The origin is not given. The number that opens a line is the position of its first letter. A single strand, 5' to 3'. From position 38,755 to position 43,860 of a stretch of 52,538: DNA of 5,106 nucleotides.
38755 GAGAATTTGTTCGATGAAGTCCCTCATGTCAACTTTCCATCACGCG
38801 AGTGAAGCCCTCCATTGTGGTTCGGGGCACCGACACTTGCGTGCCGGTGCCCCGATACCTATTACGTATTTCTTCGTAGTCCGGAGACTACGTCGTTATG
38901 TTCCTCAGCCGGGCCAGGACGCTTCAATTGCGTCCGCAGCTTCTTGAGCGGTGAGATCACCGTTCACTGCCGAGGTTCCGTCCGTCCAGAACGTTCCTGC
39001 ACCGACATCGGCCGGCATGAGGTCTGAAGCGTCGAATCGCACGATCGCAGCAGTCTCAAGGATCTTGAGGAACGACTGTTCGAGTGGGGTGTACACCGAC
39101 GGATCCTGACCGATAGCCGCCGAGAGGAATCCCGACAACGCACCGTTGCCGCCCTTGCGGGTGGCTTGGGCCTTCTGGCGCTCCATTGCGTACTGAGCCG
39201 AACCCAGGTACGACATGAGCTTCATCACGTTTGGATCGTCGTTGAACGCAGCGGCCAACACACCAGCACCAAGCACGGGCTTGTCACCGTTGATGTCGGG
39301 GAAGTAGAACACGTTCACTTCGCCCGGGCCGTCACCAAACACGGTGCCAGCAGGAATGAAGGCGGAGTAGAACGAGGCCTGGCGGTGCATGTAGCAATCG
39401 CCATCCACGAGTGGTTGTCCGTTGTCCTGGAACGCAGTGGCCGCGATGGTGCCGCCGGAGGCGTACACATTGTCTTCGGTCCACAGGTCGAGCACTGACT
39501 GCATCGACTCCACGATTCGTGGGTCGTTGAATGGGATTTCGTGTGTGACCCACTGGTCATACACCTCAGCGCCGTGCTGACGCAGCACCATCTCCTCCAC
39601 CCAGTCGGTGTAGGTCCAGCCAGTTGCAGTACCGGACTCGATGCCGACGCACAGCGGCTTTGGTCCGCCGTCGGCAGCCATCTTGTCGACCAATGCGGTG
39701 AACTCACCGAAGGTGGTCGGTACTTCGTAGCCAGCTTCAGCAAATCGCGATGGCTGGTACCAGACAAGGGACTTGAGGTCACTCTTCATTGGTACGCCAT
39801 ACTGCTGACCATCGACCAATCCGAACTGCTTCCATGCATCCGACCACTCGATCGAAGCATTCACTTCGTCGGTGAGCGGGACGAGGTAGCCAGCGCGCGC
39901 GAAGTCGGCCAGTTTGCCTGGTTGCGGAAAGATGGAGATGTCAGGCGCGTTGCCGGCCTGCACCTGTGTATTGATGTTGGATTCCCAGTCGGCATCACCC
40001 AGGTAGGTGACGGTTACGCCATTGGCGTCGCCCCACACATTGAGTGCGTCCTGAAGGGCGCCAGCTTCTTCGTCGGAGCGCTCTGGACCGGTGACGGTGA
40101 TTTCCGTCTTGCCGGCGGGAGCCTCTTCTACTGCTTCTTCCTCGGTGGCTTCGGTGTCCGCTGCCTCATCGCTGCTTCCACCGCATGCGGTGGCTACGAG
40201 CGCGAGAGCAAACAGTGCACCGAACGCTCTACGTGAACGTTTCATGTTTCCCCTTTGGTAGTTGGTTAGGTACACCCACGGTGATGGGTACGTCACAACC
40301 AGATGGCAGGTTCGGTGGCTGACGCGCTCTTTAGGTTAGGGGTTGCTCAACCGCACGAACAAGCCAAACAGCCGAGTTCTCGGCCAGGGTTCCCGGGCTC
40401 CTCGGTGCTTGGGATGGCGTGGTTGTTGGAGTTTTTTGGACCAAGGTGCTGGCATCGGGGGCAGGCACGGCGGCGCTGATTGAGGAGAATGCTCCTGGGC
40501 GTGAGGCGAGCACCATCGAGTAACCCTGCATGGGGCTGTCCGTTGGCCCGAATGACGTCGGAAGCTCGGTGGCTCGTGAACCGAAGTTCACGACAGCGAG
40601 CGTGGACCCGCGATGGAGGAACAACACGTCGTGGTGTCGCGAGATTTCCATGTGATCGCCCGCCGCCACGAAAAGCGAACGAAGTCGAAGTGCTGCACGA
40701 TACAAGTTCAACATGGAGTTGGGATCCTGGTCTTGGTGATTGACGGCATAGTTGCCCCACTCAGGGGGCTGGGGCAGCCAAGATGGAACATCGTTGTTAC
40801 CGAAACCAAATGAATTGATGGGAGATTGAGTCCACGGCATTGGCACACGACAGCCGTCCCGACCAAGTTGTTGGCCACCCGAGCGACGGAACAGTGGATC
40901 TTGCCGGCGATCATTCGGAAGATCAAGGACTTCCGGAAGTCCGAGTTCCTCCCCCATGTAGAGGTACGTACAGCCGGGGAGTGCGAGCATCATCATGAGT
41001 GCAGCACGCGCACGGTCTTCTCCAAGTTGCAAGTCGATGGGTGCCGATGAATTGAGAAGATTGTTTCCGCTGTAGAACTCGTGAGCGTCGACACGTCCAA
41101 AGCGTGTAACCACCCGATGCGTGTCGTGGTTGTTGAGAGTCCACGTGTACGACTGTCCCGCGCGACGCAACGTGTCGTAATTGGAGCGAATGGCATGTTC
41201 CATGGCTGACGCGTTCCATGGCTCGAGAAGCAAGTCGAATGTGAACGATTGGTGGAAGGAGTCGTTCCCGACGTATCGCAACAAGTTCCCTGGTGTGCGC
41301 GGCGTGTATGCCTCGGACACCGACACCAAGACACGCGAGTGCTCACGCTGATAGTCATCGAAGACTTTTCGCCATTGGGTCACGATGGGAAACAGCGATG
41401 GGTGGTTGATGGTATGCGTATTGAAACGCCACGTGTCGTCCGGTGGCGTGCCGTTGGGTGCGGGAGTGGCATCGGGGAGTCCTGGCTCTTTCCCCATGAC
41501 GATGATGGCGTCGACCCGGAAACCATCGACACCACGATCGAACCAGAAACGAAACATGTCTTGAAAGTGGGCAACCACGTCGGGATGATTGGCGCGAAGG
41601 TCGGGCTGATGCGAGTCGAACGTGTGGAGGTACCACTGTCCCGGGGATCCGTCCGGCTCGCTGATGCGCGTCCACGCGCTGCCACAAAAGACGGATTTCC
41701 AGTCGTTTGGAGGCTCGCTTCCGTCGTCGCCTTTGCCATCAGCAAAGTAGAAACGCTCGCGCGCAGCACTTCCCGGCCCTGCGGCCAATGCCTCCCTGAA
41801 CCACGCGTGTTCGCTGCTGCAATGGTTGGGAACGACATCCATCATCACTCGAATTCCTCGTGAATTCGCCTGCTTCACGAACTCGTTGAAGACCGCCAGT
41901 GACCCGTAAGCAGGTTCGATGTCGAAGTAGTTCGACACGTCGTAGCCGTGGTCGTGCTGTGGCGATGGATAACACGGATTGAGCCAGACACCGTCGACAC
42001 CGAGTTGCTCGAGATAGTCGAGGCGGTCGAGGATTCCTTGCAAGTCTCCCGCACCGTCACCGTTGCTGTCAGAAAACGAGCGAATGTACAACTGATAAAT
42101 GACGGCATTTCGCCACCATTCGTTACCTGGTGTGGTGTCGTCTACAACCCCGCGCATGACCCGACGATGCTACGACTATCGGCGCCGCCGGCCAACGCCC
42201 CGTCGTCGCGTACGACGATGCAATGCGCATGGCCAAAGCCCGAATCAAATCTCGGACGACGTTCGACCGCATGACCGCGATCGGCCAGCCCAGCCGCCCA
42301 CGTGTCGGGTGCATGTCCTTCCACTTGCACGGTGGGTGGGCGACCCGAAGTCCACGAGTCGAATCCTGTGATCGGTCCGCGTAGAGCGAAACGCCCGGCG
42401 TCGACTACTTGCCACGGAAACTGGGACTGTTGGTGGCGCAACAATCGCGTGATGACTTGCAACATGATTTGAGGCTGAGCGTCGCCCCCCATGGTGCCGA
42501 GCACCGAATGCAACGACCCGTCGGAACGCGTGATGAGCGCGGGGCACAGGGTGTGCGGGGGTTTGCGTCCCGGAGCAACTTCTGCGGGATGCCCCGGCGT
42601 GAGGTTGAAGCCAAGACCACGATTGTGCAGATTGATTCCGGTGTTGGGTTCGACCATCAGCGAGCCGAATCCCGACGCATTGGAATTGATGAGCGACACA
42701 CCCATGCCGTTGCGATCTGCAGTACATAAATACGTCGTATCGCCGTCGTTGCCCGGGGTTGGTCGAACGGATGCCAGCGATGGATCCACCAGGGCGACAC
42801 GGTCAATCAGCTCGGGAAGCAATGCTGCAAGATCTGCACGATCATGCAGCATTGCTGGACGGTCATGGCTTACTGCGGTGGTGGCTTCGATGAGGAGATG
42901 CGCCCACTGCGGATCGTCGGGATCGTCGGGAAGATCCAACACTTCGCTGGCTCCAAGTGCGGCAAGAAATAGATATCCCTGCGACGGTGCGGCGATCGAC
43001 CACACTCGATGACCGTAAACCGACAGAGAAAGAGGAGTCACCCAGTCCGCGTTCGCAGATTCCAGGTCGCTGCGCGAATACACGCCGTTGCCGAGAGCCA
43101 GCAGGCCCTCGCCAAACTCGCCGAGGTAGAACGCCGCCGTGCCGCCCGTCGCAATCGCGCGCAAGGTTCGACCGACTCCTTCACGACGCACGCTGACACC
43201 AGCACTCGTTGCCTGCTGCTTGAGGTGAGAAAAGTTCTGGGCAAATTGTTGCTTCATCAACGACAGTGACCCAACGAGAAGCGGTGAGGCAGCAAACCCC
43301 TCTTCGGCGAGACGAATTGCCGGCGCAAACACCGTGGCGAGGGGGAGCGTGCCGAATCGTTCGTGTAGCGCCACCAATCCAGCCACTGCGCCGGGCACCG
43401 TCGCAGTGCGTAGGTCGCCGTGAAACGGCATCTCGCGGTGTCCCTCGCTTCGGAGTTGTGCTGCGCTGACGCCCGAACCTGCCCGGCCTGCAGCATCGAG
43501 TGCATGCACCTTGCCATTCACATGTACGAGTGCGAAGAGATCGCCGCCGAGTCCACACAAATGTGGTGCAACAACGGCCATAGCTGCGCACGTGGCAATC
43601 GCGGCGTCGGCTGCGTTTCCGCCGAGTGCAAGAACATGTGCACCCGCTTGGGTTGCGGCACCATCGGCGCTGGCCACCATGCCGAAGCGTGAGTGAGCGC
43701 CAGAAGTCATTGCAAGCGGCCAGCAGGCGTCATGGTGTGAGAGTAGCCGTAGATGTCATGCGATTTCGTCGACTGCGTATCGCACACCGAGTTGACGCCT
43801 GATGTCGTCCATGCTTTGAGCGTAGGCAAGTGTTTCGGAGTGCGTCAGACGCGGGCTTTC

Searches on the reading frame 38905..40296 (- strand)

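Call 65: search_protein_families(library=pfam, proteins=[window:38905-40296:-], max_evalue=0.001)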
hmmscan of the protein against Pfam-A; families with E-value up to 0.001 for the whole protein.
window:38905-40296:- (463 aa): 2 families
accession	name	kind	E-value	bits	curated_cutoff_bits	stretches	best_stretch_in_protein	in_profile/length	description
PF01547.30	SBP_bac_1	-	5.6e-21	76.3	26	1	92-370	22-306/307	Bacterial extracellular solute-binding protein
PF13416.11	SBP_bac_8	-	4.4e-17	63.2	27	1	91-372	9-251/279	Bacterial extracellular solute-binding protein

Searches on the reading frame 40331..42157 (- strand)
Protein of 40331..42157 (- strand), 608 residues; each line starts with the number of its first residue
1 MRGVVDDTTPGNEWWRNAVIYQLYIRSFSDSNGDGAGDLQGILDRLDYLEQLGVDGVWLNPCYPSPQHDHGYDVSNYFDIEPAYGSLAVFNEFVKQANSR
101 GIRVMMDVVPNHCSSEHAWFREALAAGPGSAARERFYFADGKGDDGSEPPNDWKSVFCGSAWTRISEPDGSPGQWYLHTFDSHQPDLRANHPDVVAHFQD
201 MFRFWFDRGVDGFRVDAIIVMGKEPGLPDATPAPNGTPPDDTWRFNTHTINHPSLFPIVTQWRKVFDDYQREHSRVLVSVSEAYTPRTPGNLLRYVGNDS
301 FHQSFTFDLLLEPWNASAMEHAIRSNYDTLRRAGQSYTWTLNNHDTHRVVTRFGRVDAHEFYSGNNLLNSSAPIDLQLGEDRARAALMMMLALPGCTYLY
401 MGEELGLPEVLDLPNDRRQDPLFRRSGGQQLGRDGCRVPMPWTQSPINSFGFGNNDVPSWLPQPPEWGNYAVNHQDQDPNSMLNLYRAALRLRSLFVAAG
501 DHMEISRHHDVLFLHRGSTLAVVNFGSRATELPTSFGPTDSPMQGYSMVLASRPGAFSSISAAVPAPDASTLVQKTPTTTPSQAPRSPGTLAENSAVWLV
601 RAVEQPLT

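Call 65: search_protein_families(library=pfam, proteins=[window:40331-42157:-], max_evalue=0.001)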
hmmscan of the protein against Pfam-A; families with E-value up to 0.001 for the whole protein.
window:40331-42157:- (608 aa): 1 family
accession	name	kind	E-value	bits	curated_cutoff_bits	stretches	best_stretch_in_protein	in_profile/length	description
PF00128.31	Alpha-amylase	-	3.9e-95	320.2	22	1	22-494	1-438/446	Alpha amylase, catalytic domain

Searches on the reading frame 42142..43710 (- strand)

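Call 95: search_protein_families(library=pfam, proteins=[window:42142-43710:-], max_evalue=0.00001)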
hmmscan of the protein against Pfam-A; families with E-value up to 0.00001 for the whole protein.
window:42142-43710:- (522 aa): 1 family
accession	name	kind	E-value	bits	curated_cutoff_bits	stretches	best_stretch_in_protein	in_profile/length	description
PF01019.26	G_glu_transpept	-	1.3e-96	324.9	27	1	25-514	2-510/512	Gamma-glutamyltranspeptidase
